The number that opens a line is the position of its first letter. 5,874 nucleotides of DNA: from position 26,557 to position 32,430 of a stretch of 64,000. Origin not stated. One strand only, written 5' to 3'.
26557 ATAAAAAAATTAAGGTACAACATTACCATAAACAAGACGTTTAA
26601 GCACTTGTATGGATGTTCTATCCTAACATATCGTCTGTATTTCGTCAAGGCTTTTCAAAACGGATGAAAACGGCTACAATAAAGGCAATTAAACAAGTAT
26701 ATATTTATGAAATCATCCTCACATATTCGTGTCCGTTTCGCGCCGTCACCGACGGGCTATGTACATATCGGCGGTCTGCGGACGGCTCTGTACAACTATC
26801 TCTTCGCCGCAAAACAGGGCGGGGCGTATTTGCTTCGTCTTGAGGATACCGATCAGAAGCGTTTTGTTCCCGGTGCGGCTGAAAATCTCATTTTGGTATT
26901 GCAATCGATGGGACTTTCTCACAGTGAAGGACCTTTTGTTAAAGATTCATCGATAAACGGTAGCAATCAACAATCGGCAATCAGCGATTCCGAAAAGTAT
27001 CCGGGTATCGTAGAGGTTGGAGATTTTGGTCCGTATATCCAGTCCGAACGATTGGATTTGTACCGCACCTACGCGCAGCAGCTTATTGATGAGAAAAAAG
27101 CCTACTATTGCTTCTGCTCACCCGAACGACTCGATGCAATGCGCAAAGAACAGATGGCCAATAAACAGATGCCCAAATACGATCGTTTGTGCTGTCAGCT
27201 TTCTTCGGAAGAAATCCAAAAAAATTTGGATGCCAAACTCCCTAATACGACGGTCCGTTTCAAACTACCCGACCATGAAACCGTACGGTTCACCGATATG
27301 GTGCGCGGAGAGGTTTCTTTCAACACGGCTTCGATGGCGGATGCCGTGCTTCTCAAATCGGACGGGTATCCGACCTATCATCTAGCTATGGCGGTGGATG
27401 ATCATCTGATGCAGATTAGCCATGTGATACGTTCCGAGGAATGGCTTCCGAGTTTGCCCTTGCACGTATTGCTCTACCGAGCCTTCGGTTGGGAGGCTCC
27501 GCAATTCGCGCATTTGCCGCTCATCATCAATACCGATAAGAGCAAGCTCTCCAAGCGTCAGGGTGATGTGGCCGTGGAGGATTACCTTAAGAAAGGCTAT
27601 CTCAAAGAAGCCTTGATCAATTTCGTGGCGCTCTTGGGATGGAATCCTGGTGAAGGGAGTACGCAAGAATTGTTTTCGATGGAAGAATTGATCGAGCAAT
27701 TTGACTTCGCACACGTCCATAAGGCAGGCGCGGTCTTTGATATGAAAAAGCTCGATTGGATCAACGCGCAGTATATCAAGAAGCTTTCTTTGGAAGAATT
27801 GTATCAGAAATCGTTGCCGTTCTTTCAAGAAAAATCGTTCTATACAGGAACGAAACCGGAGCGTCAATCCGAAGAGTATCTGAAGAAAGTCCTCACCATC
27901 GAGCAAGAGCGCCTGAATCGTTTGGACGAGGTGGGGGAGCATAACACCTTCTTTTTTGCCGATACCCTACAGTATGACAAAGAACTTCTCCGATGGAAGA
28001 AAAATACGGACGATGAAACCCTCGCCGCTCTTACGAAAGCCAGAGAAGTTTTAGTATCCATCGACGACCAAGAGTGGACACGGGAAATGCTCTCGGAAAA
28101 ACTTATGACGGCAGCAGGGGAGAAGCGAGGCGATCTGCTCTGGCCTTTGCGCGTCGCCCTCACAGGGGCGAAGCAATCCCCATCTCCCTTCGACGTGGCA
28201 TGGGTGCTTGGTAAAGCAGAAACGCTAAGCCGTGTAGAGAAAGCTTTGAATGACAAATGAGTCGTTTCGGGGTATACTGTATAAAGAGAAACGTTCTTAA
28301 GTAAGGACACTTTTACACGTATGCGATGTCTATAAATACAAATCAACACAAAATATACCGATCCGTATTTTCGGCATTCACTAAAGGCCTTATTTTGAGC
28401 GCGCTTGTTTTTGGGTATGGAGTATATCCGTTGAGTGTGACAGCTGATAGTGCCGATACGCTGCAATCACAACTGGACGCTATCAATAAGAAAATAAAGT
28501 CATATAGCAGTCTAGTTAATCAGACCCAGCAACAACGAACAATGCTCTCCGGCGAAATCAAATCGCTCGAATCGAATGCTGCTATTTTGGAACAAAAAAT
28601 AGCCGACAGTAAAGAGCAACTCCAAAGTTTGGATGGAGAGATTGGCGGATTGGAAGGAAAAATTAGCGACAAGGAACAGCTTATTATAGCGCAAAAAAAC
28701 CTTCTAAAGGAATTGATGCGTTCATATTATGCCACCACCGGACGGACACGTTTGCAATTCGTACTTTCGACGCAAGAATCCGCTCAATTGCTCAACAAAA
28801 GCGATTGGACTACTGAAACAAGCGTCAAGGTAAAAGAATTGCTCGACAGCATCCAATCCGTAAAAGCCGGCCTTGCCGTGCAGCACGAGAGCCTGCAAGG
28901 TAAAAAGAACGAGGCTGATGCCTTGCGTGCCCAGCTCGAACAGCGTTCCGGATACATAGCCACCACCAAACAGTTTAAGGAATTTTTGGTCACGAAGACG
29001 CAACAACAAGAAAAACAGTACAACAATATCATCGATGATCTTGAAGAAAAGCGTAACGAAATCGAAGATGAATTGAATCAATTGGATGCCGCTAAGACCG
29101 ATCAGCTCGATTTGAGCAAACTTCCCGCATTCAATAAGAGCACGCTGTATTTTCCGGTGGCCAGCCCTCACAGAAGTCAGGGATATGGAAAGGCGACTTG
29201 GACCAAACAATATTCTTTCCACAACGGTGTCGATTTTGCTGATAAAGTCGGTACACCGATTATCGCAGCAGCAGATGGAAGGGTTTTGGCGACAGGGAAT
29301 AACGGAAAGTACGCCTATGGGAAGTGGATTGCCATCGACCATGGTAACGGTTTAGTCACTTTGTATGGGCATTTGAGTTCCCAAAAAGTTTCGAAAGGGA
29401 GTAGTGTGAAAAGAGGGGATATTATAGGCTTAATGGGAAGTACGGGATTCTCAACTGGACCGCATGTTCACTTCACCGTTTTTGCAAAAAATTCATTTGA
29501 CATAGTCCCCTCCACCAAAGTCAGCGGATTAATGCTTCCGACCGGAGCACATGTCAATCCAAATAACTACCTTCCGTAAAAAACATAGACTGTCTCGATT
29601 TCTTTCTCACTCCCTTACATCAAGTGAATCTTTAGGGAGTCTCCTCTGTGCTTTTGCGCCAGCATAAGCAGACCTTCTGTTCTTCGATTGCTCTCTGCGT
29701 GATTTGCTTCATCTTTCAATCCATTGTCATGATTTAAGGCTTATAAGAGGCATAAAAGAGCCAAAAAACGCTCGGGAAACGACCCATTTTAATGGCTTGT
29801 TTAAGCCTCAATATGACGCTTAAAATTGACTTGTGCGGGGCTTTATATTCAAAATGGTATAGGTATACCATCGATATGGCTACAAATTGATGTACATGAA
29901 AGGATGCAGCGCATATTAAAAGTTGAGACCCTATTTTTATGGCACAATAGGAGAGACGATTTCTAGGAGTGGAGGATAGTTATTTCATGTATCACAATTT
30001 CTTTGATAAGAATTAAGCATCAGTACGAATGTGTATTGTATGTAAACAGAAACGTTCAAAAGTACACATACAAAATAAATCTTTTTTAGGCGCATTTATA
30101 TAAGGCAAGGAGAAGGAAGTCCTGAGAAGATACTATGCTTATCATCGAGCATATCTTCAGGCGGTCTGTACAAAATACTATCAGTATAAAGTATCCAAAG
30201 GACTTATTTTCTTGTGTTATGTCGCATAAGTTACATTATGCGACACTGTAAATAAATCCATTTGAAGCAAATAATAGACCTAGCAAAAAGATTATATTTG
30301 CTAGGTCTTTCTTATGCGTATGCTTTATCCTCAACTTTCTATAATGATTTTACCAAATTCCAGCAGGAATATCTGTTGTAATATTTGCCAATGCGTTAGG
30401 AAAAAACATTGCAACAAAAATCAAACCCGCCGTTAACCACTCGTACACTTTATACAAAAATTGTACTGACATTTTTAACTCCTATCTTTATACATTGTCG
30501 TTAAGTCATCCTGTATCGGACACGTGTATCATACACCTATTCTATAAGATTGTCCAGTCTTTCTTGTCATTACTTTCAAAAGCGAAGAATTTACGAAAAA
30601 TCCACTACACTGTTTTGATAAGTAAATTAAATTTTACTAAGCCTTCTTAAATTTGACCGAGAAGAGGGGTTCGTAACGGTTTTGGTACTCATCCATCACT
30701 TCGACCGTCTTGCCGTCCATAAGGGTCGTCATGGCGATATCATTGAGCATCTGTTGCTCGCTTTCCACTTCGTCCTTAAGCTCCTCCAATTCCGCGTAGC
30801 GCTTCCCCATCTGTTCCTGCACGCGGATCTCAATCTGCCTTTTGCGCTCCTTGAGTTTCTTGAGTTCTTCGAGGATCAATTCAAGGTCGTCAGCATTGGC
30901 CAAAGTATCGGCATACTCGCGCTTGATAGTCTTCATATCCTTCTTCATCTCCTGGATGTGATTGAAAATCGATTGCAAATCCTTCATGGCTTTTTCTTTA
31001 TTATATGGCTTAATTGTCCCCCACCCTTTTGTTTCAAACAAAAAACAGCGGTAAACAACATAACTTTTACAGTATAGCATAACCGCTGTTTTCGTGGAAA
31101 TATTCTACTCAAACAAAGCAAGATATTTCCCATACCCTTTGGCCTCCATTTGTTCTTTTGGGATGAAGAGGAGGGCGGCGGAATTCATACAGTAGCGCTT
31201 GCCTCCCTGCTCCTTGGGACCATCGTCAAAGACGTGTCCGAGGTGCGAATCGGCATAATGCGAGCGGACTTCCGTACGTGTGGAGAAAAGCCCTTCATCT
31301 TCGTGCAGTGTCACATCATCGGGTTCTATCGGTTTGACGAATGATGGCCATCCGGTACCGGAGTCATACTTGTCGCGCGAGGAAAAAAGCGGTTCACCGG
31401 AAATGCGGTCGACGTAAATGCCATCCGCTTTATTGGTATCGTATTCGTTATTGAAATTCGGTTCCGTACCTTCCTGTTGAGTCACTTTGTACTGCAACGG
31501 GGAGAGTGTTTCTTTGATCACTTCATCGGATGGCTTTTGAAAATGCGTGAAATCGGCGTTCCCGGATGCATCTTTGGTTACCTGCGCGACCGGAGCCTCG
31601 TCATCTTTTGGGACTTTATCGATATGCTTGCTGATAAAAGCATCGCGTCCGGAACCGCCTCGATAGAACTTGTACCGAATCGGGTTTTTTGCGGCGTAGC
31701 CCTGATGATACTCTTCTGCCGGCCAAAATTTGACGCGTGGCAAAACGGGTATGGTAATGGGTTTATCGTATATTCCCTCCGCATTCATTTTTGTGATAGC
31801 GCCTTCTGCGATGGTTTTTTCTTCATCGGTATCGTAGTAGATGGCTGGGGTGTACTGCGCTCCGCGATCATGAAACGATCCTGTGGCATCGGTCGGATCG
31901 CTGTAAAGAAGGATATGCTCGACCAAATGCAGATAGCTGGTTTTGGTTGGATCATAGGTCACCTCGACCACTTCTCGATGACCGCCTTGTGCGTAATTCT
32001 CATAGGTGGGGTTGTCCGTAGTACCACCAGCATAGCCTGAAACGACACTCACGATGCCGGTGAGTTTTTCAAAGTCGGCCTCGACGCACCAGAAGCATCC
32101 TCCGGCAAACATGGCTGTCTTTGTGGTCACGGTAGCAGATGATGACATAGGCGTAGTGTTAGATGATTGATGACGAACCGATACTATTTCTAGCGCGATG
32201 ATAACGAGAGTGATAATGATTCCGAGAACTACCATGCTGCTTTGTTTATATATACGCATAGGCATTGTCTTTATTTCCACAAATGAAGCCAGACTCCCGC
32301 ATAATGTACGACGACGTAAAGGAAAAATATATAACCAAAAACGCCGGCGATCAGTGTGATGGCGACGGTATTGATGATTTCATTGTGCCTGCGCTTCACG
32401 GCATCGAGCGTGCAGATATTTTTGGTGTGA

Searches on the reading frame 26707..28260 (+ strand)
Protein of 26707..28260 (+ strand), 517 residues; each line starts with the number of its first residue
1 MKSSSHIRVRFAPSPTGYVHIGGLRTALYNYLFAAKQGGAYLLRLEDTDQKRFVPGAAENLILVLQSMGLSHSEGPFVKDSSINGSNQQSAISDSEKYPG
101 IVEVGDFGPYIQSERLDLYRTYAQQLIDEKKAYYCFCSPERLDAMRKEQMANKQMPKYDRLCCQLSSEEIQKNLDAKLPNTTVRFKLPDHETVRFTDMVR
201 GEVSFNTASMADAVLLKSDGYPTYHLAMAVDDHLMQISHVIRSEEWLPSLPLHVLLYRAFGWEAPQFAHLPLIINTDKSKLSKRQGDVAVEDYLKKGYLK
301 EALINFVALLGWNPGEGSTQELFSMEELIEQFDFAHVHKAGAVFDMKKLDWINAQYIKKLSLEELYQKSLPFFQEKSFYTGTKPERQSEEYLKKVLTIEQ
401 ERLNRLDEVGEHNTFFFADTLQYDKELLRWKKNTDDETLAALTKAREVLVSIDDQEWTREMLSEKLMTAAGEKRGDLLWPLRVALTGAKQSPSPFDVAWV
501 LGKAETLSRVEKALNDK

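Call 27: search_protein_families(library=pfam, proteins=[window:26707-28260:+])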
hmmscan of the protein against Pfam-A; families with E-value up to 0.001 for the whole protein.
window:26707-28260:+ (517 aa): 2 families
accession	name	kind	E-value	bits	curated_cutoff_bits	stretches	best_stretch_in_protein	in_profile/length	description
PF00749.27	tRNA-synt_1c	-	5.6e-98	328.2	23.4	1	7-351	2-314/314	tRNA synthetases class I (E and Q), catalytic domain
PF19269.4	Anticodon_2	-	9.3e-29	101.1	23.6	1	368-514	5-141/141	Anticodon binding domain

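Call 28: find_related_loci(query=window:26707-28260:+, collection=genome_contigs, flank=10000)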
Query window:26707-28260:+ (517 aa) in genome_contigs; peptide patterns used: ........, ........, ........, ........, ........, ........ (x = any residue, [..] = any of these).
600 stretches matched a pattern (row limit reached: there are more); 563 encode a relative of the query (tblastn E <= 1e-3); the best 80 are kept; 80 distinct loci.
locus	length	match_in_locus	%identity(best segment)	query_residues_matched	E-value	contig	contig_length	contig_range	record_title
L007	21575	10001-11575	82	1-515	0e+0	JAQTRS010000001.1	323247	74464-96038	MAG: Candidatus Moraniibacteriota bacterium isolate STB_169 NODE_63_length_323247_cov_5.600350_Sandtown_B, whole genome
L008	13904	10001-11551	61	2-515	0e+0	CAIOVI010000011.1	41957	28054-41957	uncultured bacterium isolate MJ110830A_bin-153 genome assembly, contig: bin-153:11/63, whole genome shotgun sequence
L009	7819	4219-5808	60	3-515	0e+0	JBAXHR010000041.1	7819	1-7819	MAG: Candidatus Moraniibacteriota bacterium isolate ELA328 MAG328_41, whole genome shotgun sequence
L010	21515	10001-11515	60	6-514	0e+0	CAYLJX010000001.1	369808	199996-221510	MAG TPA_asm: uncultured Bdellovibrionales bacterium isolate SRP342105_co1_463 genome assembly, contig: NODE_13_length_36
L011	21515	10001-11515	61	7-514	0e+0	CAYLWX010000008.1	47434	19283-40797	MAG TPA_asm: uncultured Bdellovibrionales bacterium isolate SRP090828_co2_165 genome assembly, contig: NODE_271_length_4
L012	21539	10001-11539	60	1-514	0e+0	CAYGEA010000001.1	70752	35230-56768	MAG TPA_asm: uncultured Bdellovibrionales bacterium isolate ERP113451_co1_285 genome assembly, contig: NODE_238_length_7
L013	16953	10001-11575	59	1-514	0e+0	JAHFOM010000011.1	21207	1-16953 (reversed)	MAG: Candidatus Moraniibacteriota bacterium isolate nzgw503 NODE_2277_length_21208_cov_3.714658, whole genome shotgun se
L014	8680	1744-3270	59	5-515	0e+0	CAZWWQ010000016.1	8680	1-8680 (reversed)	MAG TPA_asm: uncultured Bdellovibrionales bacterium isolate binchicken_co291_201 genome assembly, contig: NODE_2681_leng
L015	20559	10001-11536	58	8-515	0e+0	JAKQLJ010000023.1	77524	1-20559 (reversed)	MAG: bacterium isolate USDV_maxbin.175 k141_1899986, whole genome shotgun sequence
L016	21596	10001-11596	58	5-514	0e+0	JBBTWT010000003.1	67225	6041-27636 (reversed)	MAG: Patescibacteria group bacterium isolate H32-bin019_1 H32_bin019_1_000000000003, whole genome shotgun sequence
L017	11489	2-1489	57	1-515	0e+0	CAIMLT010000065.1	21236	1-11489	uncultured bacterium isolate Loclat_bin-06345 genome assembly, contig: bin-06345:065/102, whole genome shotgun sequence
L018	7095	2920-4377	59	9-514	0e+0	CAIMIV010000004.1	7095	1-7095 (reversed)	uncultured bacterium isolate MJ-2014-D5_bin-329 genome assembly, contig: bin-329:04/71, whole genome shotgun sequence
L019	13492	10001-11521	59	7-514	0e+0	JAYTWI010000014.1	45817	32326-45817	MAG: Candidatus Moraniibacteriota bacterium isolate GFS_5782 GFS_5782_13, whole genome shotgun sequence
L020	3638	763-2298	59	7-514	0e+0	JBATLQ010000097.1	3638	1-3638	MAG: Candidatus Moraniibacteriota bacterium isolate MFD10474_ilm_asm_bin3 k127_16695, whole genome shotgun sequence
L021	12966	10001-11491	59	2-514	0e+0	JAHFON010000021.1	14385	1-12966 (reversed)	MAG: Candidatus Moraniibacteriota bacterium isolate nzgw504 NODE_4116_length_14386_cov_3.378268, whole genome shotgun se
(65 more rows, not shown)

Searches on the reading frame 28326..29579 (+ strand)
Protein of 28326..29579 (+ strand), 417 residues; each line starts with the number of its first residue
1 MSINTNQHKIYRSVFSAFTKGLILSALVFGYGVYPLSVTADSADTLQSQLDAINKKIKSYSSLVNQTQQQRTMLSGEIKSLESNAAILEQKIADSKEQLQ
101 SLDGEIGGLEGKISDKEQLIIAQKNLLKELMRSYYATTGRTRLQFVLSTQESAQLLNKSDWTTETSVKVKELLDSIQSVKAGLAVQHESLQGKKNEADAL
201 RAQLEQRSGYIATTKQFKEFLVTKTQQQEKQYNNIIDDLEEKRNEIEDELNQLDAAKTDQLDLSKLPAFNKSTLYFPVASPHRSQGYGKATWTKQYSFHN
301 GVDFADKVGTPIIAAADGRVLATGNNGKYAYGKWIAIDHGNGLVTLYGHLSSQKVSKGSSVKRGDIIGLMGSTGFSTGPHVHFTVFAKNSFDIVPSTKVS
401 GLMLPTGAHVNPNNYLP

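Call 67: search_protein_families(library=pfam, proteins=[window:28326-29579:+], max_evalue=0.00001)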
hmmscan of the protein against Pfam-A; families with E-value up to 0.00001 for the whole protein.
window:28326-29579:+ (417 aa): 1 family
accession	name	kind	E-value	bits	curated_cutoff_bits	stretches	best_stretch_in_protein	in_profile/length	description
PF01551.29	Peptidase_M23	-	6.8e-32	110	28.7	1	298-388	2-90/96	Peptidase family M23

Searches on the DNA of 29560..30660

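Call 73: search_rna_families(source=window, start=29560, end=30660, threshold=evalue, max_evalue=0.01)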
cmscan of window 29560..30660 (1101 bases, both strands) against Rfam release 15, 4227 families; matches with E-value up to 0.01: 0.
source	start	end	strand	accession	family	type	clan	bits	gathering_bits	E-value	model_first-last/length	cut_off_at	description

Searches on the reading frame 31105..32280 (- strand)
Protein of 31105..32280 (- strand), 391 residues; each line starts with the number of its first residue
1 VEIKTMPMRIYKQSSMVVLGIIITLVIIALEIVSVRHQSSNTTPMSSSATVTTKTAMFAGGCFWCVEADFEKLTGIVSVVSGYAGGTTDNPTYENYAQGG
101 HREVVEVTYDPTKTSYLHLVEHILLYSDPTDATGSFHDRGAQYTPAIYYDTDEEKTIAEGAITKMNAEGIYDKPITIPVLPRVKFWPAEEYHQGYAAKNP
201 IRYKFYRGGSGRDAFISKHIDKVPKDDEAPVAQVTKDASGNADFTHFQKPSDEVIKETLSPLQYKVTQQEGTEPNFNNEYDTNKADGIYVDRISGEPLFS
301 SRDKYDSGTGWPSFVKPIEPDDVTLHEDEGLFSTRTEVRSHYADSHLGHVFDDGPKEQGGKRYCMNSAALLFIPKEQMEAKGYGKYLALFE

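Call 67: search_protein_families(library=pfam, proteins=[window:31105-32280:-], max_evalue=0.00001)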
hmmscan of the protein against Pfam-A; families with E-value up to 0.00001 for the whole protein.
window:31105-32280:- (391 aa): 2 families
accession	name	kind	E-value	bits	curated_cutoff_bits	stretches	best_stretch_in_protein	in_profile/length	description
PF01625.27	PMSR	-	4.9e-51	173.4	23.7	1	55-204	1-152/153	Peptide methionine sulfoxide reductase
PF01641.26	SelR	-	9.2e-46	155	24.9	1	259-374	1-116/116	SelR domain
